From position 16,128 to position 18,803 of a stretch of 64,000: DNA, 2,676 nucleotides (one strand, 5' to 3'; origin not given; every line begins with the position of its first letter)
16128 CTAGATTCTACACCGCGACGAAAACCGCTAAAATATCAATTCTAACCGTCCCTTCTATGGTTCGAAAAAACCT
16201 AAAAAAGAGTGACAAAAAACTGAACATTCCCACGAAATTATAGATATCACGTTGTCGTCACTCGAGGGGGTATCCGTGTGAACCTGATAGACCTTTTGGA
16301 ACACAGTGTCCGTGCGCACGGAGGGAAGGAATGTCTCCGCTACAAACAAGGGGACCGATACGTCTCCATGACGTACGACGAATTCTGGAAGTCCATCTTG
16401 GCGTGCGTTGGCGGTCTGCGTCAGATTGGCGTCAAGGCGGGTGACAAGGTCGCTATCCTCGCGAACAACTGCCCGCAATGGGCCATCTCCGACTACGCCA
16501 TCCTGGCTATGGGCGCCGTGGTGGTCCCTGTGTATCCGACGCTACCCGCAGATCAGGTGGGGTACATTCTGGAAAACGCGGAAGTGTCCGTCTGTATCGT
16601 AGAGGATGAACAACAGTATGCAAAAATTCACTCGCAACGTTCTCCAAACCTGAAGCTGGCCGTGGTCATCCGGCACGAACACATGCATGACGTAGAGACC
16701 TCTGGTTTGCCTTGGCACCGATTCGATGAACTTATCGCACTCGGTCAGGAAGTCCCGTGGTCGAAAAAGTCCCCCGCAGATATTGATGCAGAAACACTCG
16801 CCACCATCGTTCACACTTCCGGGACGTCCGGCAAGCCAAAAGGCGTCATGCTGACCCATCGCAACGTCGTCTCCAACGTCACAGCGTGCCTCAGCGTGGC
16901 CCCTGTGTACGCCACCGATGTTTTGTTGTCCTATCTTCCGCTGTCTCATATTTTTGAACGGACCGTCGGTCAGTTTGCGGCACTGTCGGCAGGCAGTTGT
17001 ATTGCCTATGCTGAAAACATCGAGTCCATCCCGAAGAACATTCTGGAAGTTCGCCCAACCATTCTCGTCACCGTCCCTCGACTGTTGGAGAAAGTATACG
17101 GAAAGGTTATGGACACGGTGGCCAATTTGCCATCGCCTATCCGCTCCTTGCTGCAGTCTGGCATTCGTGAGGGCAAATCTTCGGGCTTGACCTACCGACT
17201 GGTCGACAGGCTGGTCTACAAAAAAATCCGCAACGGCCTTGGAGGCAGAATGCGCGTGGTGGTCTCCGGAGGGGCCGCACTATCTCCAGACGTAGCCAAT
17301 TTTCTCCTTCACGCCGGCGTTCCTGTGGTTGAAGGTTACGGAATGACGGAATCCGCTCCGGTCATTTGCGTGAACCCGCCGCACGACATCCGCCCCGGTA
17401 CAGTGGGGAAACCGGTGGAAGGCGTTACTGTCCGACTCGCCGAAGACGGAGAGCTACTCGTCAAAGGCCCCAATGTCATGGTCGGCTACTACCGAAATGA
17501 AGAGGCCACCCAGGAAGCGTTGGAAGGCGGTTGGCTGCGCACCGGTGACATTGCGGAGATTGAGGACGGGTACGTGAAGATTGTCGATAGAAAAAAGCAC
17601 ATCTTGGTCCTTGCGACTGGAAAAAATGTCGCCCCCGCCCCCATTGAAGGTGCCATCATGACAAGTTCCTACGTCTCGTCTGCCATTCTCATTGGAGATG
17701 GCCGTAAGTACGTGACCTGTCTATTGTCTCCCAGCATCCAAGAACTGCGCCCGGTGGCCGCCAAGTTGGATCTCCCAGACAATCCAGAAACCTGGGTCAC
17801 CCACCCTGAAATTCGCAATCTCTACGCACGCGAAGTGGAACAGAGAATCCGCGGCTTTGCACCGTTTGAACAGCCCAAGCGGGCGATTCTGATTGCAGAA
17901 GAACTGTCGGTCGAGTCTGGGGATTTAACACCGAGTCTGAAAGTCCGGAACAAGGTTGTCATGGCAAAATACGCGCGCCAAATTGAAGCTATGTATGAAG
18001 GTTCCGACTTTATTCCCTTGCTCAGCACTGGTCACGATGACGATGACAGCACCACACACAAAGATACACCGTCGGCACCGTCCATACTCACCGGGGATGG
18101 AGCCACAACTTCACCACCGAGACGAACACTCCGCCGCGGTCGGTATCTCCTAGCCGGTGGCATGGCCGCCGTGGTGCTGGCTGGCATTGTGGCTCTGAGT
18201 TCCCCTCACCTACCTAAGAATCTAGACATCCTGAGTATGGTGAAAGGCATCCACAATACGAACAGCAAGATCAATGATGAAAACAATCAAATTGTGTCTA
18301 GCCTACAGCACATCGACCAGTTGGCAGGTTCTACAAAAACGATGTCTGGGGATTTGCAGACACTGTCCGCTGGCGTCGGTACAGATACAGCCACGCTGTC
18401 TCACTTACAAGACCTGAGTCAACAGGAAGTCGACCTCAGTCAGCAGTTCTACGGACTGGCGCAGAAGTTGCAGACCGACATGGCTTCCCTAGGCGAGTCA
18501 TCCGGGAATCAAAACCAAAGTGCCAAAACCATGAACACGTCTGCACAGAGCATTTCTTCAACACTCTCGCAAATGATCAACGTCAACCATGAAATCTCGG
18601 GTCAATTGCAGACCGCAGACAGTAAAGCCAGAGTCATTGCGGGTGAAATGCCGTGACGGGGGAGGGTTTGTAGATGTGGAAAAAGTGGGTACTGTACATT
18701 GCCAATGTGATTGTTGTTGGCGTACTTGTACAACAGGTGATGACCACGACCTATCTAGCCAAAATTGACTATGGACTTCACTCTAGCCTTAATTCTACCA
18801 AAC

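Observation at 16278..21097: Acyl-CoA synthetase fused to, and followed by four paralogues of, a membrane-anchored Q/S/T/N/L-rich helical module: candidate undescribed membrane complex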

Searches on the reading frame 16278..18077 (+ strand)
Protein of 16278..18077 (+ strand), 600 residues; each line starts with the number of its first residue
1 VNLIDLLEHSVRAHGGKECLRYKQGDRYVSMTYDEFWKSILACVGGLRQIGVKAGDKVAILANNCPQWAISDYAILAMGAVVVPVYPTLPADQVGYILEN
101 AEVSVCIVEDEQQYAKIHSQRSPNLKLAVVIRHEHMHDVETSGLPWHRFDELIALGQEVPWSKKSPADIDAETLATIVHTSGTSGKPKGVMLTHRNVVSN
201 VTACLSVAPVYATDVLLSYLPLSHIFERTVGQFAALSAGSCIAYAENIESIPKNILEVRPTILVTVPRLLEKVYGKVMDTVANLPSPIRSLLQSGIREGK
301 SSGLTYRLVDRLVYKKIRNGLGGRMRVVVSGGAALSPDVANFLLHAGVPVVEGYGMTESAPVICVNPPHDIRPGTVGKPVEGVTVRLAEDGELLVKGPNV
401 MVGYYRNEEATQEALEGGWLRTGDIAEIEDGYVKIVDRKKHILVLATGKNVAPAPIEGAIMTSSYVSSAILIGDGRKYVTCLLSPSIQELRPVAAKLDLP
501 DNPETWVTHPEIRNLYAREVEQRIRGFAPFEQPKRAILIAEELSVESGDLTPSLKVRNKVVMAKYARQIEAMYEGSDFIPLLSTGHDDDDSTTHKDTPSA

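Call 96: search_solved_structures(query=window:16278-18077:+, max_evalue=1e-20)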
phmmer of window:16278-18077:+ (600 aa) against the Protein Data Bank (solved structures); distinct sequences matched with E-value up to 1e-20: 63 (the best 60 are shown).
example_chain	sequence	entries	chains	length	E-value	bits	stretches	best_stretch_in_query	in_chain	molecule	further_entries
8wev_A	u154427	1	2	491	9.6e-36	126.7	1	324-473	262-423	Feruloyl-CoA Synthetase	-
8weu_A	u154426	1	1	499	1.2e-35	126.4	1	324-473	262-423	Fatty-acyl-CoA synthase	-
6oz1_A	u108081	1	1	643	1.6e-34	122.6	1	27-573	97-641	Oxidoreductase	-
5msc_A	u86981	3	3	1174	6.4e-33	117.3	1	26-574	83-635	Carboxylic acid reductase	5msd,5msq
1ult_A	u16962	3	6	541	1.4e-31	112.9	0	1-229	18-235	long chain fatty acid-CoA ligase | long-chain-fatty-acid-CoA synthetase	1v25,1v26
8r2q_A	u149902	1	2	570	2.3e-30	108.9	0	324-473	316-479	Probable fatty-acid-CoA ligase FadD5 (Fatty-acid-CoA synthetase) (Fatty-acid-CoA synthase)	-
3r44_A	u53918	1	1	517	4.5e-30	107.9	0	326-473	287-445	fatty acyl CoA synthetase FADD13 (FATTY-ACYL-CoA SYNTHETASE)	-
5mso_A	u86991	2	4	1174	6.2e-30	107.5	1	27-493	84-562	Carboxylic acid reductase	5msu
5msp_A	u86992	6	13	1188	6.7e-30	107.4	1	147-574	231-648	Thioester reductase domain-containing protein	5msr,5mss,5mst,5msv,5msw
8r2r_A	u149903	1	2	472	6.9e-30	107.3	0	324-460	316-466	Probable fatty-acid-CoA ligase FadD5 (Fatty-acid-CoA synthetase) (Fatty-acid-CoA synthase)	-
6k4c_A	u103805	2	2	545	6e-29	104.2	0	325-465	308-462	Ancestral luciferase AncLamp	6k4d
5ie0_A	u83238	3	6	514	1.1e-28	103.4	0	324-474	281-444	Oxalate--CoA ligase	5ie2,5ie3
3a9u_A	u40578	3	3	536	2e-28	102.5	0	324-473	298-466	4-coumarate--CoA ligase | 4-coumarate:CoA ligase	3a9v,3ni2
6qjz_A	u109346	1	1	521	1.9e-27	99.3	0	324-474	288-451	oxalyl CoA-synthetase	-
3ivr_A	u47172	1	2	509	4.7e-27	98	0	368-473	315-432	Putative long-chain-fatty-acid CoA ligase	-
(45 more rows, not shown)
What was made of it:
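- On ANL superfamily, long-chain acyl-CoA synthetase (COG1022 type): The nearest solved structures are remote, at 127 bits or less (call 96).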

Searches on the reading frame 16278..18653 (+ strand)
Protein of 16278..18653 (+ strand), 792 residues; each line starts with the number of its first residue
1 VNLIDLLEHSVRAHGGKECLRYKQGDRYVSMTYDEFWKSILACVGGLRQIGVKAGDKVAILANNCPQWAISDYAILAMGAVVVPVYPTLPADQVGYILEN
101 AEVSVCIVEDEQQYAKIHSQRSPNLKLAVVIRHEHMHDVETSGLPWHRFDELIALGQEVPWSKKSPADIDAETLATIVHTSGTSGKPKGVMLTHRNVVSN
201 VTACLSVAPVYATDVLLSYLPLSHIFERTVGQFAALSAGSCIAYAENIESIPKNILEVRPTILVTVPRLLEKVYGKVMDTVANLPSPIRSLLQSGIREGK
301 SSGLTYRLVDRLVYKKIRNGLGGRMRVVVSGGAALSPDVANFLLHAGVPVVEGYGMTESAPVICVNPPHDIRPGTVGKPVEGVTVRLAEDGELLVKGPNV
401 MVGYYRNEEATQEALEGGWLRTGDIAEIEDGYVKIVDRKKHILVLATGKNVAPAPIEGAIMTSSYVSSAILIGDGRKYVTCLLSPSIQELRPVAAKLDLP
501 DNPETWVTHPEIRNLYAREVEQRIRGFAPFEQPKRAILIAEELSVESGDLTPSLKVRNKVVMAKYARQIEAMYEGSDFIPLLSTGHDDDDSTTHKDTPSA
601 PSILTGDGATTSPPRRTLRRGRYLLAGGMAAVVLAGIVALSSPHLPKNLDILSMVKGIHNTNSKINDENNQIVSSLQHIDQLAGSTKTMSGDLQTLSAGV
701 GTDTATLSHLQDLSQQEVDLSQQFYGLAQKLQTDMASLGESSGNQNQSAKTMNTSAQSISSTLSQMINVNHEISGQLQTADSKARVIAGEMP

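Call 3: search_protein_families(library=pfam, proteins=[window:16278-18653:+], max_evalue=1)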
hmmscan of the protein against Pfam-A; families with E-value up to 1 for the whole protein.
window:16278-18653:+ (792 aa): 5 families
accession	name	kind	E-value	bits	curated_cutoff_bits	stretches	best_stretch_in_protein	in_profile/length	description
PF00501.34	AMP-binding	-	3.5e-83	280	29.9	1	7-405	1-384/384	AMP-binding enzyme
PF23562.2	AMP-binding_C_3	-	7.7e-11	42.9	20.8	1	442-575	3-122/124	AMP-binding enzyme C-terminal domain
PF04108.17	ATG17_like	-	0.032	14.1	43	1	655-780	111-237/355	Autophagy protein ATG17-like domain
PF06746.16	DUF1216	-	0.82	10.1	21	1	715-781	18-84/134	Protein of unknown function (DUF1216)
PF10046.14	BLOC1_2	-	0.93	10.3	33.4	0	651-689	39-77/96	Biogenesis of lysosome-related organelles complex-1 subunit 2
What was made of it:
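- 16278..18005 (+): Long-chain acyl-CoA synthetase domain (residues 1-576) of the 792-aa fusion protein. AMP-binding 7-405 (E 3.5e-83) and AMP-binding_C_3 442-575 (call 3).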

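Call 4: search_protein_families(library=ncbifam, proteins=[window:16278-18653:+], max_evalue=1)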
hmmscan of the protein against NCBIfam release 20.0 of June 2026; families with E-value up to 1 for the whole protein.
window:16278-18653:+ (792 aa): 107 families (the best 25 are shown)
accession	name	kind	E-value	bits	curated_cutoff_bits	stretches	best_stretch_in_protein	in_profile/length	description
NF038343.1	ligase_FadD11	exception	1.7e-92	310.7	950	1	28-575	26-583/585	fatty acid--CoA ligase FadD11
NF004837.0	PRK06187.1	subfamily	6.3e-80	268.9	476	2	2-274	9-275/531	long-chain-fatty-acid--CoA ligase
NF004114.0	PRK05605.1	equivalog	4.6e-65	220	766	3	325-474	340-503/575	long-chain-fatty-acid--CoA ligase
NF005801.1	PRK07656.1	equivalog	7.2e-59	199.7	657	2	26-272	22-266/500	FadD3 family acyl-CoA ligase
NF006181.0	PRK08314.1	subfamily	1.3e-54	185.5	705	2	3-241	26-273/563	long-chain-fatty-acid--CoA ligase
NF006182.0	PRK08316.1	subfamily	3.3e-54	184.2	663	2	4-265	14-266/523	fatty acyl-CoA synthetase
TIGR01923.1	menE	equivalog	5.1e-53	180.5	330.15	2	324-473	225-381/442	o-succinylbenzoate--CoA ligase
NF005702.0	PRK07514.1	subfamily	1.4e-52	178.7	558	2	316-473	263-433/506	malonyl-CoA synthase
NF004229.0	PRK05677.1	subfamily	2.5e-50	171.5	879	2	324-473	327-488/563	long-chain-fatty-acid--CoA ligase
NF041592.1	carboxyl_red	equivalog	6e-50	169.9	1300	1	26-574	73-620/1160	carboxylic acid reductase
NF005714.0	PRK07529.1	subfamily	4.9e-48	163.9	632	2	325-473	340-508/640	acyl-CoA synthetase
NF009233.0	PRK12583.1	subfamily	1.7e-47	162.1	832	2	5-247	22-276/558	fatty acid CoA ligase family protein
NF002966.0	PRK03640.1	equivalog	1.7e-46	158.9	556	2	309-473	240-415/483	o-succinylbenzoate--CoA ligase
NF005307.0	PRK06839.1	equivalog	3e-45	154.8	748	2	325-474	266-427/496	o-succinylbenzoate--CoA ligase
NF006523.0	PRK08974.1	equivalog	1.8e-44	151.8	884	3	324-474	326-488/561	long-chain-fatty-acid--CoA ligase FadD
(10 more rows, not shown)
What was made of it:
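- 16278..18005 (+): The best NCBIfam hit is FadD11 at 311 bits, far below the 950 cut-off (call 4).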

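Call 6: find_encoding_contigs(protein=window:16278-18653:+, flank=10000, max_places=6)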
Protein window:16278-18653:+ (792 aa): no gene with exactly this product is on record in the collection.

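Call 9: find_encoding_contigs(protein=window:16278-18653:+, flank=10000, max_places=6)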
Protein seq(792 aa) (792 aa): no gene with exactly this product is on record in the collection.
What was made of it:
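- Tried and rejected: An exact look-up of the fusion protein found no record (calls 6, 9).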

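Call 10: find_related_loci(query=window:16278-18653:+, collection=genome_contigs, flank=8000)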
Query window:16278-18653:+ (792 aa) in genome_contigs; peptide patterns used: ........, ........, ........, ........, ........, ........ (x = any residue, [..] = any of these).
53 stretches matched a pattern; 23 encode a relative of the query (tblastn E <= 1e-3); 22 distinct loci.
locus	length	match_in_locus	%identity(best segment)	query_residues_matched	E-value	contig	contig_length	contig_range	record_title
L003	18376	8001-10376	90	1-792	0e+0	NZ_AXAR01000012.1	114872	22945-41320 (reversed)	Alicyclobacillus pomorum DSM 14955 YWKDRAFT_scaffold_11.12_C, whole genome shotgun sequence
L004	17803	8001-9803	52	1-613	0e+0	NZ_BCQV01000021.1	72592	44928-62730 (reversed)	Alicyclobacillus shizuokensis NBRC 103103, whole genome shotgun sequence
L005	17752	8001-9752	37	1-573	3e-112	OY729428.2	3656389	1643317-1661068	MAG: Bryobacterales bacterium isolate 40538f42-96db-4fd0-a274-5305745f95c5 genome assembly, chromosome: 2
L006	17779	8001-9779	34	12-586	5e-103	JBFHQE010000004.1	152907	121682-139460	MAG: Thiohalobacteraceae bacterium isolate Mix_sand08.2021.06.G.65 k141_3187345_length_152907_cov_12.3711, whole genome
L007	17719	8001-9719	38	13-573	2e-116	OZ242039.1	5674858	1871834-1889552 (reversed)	MAG: Bryobacterales bacterium isolate f291685d-7c75-44d5-85f0-5ff5b10f0266 genome assembly, chromosome: 1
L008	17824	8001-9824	33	2-595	1e-99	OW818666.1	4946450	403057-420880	metagenome genome assembly, chromosome: 1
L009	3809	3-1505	38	81-579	5e-101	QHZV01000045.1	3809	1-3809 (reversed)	MAG: Acidobacteria bacterium isolate gp1 AA146 14_0903_13_20cm_scaffold_16750_curated, whole genome shotgun sequence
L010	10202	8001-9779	34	2-574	4e-99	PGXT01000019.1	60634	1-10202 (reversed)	MAG: Spirochaetae bacterium HGW-Spirochaetae-5 bjp_ig2069_scaffold_829, whole genome shotgun sequence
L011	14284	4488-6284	33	2-575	1e-97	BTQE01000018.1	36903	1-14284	MAG: Rhodothermia bacterium BMS9Abin05 DNA, NODE_201_length_36903, whole genome shotgun sequence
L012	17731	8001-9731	34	17-574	7e-98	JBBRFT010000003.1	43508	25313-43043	MAG: Spirochaetota bacterium isolate Co_metawrap_2586 Cmw_2586_k141_2329079_length_43508_cov_9.0000, whole genome shotgu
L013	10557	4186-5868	36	46-575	2e-92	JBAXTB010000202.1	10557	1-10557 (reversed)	MAG: Bacteroidota bacterium isolate ELA624 MAG624_202, whole genome shotgun sequence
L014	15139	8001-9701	32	30-575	4e-68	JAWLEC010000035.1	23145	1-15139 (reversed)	MAG: Ilumatobacteraceae bacterium isolate 20BLK6-1.bin.41 NODE_2032_length_23145_cov_5.380456, whole genome shotgun sequ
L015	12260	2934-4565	31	1-543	8e-76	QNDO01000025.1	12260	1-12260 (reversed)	MAG: Candidatus Hydrothermota bacterium isolate B29_G16 B29_Guay16_scaffold_03488, whole genome shotgun sequence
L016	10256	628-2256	31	46-576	2e-67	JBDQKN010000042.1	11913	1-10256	MAG: Ilumatobacteraceae bacterium isolate SFB_27D_19FebDec_coas_27 k141_2481564_length_11913_cov_125.0000, whole genome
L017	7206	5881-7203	35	2-451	3e-66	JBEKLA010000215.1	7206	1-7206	MAG: Candidatus Binataceae bacterium isolate SPRUCE 35 SPRUCE_35_215, whole genome shotgun sequence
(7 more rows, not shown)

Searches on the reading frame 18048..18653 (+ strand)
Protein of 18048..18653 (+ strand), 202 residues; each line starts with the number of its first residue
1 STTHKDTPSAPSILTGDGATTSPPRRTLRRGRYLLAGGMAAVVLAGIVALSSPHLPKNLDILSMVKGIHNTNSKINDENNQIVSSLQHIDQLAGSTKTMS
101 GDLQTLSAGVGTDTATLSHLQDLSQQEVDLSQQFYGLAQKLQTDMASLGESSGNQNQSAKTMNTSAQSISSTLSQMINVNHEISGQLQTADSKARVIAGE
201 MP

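Call 7: find_homologous_proteins(query=window:18048-18653:+, max_evalue=0.01)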
Query window:18048-18653:+: 486 candidates shared short words with the query, none scored E <= 0.01.
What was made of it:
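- Tried and rejected: A word-index homology search with the fusion's C-terminal 202 aa found nothing (call 7).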

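Call 52: search_protein_families(library=padloc, proteins=[window:18048-18653:+], max_evalue=0.1)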
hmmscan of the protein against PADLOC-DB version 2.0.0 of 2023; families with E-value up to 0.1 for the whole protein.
window:18048-18653:+ (202 aa): 4 families
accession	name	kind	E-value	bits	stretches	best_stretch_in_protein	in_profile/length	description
PDLC03861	LmuB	-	0.00041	16.4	1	69-183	586-700/1213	-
PDLC00006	DruC1|DruC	-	0.001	15.7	1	68-184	170-286/626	Unknown function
PDLC02730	PbeC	-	0.0022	14.8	1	61-167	378-484/651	PbeC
PDLC00601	ZorA1|ZorA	-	0.0049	13.6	1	63-182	500-620/699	MotA/ExbB/TolQ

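Call 53: search_protein_families(library=phrogs, proteins=[window:18048-18653:+], max_evalue=0.1)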
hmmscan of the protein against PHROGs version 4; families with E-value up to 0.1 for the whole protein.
window:18048-18653:+ (202 aa): 1 family
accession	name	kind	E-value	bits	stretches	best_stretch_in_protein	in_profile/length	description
phrog_20998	-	unknown function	0.022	15.8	1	120-155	54-89/109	-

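Call 72: search_solved_structures(query=A6, max_evalue=1)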
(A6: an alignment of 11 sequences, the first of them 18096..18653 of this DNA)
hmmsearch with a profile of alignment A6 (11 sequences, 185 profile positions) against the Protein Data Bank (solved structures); distinct sequences matched with E-value up to 1: 55.
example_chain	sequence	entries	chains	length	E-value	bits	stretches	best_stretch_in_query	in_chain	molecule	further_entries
6o0i_A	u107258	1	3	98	8.9e-05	25.2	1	40-94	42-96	Design construct XAA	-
6nz3_A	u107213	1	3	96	0.00018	24.2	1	40-94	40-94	Design construct XAA_GGHN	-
6nxm_A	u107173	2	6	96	0.00033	23.3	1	40-94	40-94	Design construct XAA_GVDQ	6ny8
6o0c_A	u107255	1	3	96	0.00033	23.3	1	40-94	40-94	Design construct XAA_GVDQ mutant M4L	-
6nx2_A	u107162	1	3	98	0.0015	21.2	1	40-94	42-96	Design construct AAA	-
2ch7_B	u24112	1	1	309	0.0039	19.8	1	40-162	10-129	METHYL-ACCEPTING CHEMOTAXIS PROTEIN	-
6htl_A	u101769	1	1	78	0.0044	19.6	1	44-101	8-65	Phosphoprotein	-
2ch7_A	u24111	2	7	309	0.0046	19.6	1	40-162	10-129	METHYL-ACCEPTING CHEMOTAXIS PROTEIN | Methyl-accepting chemotaxis protein 2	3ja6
3ja6_H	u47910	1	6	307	0.0047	19.6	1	40-163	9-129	Methyl-accepting chemotaxis protein 2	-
6nyi_A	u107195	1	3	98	0.063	15.9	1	40-94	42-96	Design construct XXA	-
6dmp_A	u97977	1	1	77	0.07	15.7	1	43-113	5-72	Designed orthogonal protein DHD13_XAAA_A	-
6nyk_A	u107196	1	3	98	0.07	15.7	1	40-94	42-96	Design construct XAX_GGDQ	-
8x7z_A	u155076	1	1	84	0.083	15.5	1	62-144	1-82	HR1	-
4c5q_A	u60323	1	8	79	0.11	15.1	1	44-101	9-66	PHOSPHOPROTEIN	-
1zva_A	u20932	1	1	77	0.11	15.1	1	86-158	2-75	E2 glycoprotein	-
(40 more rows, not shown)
